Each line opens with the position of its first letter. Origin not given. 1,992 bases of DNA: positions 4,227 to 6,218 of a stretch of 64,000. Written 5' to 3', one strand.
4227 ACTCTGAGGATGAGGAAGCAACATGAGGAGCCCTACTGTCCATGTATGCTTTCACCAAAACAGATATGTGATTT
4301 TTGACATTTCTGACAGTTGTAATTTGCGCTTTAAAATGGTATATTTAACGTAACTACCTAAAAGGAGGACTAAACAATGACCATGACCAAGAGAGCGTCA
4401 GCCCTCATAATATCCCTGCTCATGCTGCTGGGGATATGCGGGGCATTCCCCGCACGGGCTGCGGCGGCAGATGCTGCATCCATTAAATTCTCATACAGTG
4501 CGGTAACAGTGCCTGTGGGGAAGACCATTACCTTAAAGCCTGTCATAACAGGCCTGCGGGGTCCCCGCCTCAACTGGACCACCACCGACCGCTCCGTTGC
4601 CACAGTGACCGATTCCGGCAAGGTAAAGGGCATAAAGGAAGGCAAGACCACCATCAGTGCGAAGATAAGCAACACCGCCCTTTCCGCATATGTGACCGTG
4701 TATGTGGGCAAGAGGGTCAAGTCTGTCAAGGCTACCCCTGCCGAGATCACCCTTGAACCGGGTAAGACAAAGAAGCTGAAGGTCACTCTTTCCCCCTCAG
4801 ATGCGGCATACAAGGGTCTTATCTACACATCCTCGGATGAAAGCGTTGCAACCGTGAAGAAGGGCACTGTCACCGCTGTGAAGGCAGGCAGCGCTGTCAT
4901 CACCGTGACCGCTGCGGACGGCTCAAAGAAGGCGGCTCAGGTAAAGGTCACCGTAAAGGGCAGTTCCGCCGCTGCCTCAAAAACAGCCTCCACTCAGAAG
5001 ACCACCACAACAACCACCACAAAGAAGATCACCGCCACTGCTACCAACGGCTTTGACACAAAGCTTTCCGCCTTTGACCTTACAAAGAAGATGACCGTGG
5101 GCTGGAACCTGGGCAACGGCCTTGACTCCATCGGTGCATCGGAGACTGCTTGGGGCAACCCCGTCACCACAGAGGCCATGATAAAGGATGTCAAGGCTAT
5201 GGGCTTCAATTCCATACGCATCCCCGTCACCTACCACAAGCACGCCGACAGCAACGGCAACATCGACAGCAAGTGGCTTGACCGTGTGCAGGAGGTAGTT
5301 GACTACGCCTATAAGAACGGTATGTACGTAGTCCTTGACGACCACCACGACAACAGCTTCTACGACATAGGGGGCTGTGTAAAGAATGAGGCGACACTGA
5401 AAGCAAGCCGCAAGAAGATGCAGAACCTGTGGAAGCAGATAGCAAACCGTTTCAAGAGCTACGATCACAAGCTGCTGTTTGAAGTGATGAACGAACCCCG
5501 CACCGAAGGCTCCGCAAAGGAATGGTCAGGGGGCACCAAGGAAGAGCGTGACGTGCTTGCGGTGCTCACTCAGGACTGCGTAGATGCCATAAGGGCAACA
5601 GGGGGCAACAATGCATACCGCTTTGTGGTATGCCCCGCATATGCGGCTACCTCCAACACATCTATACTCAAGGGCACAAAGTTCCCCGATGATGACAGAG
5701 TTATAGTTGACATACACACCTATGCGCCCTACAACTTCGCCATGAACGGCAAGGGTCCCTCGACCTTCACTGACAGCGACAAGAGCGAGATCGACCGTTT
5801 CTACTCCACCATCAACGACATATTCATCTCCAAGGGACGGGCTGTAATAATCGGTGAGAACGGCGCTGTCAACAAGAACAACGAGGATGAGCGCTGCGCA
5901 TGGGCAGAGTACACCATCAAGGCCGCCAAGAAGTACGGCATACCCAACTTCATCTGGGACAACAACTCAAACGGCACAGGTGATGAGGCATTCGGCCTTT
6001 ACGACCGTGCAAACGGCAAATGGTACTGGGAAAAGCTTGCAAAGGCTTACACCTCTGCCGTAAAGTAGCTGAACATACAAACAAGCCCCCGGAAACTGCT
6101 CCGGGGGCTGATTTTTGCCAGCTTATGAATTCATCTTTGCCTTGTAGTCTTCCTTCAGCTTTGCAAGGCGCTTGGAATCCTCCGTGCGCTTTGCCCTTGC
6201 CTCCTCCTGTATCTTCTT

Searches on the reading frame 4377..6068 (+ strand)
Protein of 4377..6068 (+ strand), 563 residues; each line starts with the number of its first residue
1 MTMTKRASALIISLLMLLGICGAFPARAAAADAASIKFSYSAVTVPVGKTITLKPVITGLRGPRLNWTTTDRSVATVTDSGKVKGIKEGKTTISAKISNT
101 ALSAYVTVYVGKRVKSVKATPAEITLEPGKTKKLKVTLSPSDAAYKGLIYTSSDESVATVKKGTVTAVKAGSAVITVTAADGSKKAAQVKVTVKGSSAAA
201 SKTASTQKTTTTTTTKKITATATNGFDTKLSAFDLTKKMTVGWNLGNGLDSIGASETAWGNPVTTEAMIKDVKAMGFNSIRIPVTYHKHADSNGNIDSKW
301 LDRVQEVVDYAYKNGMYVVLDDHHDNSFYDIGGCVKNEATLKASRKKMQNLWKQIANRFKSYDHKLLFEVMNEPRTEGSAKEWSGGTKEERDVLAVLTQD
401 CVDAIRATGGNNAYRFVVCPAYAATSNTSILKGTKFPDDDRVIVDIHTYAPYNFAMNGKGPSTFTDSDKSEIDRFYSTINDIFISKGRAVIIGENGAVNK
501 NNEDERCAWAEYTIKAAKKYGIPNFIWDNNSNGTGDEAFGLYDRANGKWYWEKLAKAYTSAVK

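Call 66: find_encoding_contigs(protein=window:4377-6068:+, flank=10000, max_places=2)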
Protein window:4377-6068:+ (563 aa): 5 contigs read that carry it; 2 places shown.
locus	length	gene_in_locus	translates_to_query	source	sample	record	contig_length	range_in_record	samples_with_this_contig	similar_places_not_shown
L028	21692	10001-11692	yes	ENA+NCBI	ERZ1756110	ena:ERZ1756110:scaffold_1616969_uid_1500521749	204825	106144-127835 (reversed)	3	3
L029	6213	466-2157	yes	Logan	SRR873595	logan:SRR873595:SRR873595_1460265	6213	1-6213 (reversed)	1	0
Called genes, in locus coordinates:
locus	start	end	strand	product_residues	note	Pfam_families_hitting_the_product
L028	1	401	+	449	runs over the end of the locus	PF13365:Trypsin_2, PF00089:Trypsin, PF00595:PDZ, PF13180:PDZ_2, PF17820:PDZ_6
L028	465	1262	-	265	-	PF05857:TraX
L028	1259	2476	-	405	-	PF03447:NAD_binding_3, PF00742:Homoserine_dh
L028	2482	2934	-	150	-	PF13291:ACT_4, PF01842:ACT (weak)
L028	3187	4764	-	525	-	PF00474:SSF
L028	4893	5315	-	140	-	PF01842:ACT (faint), PF19571:ACT_8, PF22629:ACT_AHAS_ss (faint)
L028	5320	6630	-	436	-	PF00501:AMP-binding, PF14535:AMP-binding_C_2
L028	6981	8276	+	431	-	PF00501:AMP-binding, PF14535:AMP-binding_C_2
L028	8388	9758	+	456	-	PF01943:Polysacc_synt (faint), PF03023:MurJ, PF01554:MatE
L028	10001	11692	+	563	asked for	PF02368:Big_2 (weak), PF26182:Ig_NUP210_5th (faint), PF21461:HL_N-beta (faint), PF02368:Big_2, PF00150:Cellulase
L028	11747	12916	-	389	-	PF05816:TelA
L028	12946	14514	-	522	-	PF14266:YceG_bac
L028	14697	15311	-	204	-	PF06414:Zeta_toxin (weak), PF13671:AAA_33 (weak)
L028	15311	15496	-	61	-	-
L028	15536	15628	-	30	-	-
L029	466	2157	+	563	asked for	PF02368:Big_2 (weak), PF26182:Ig_NUP210_5th (faint), PF21461:HL_N-beta (faint), PF02368:Big_2, PF00150:Cellulase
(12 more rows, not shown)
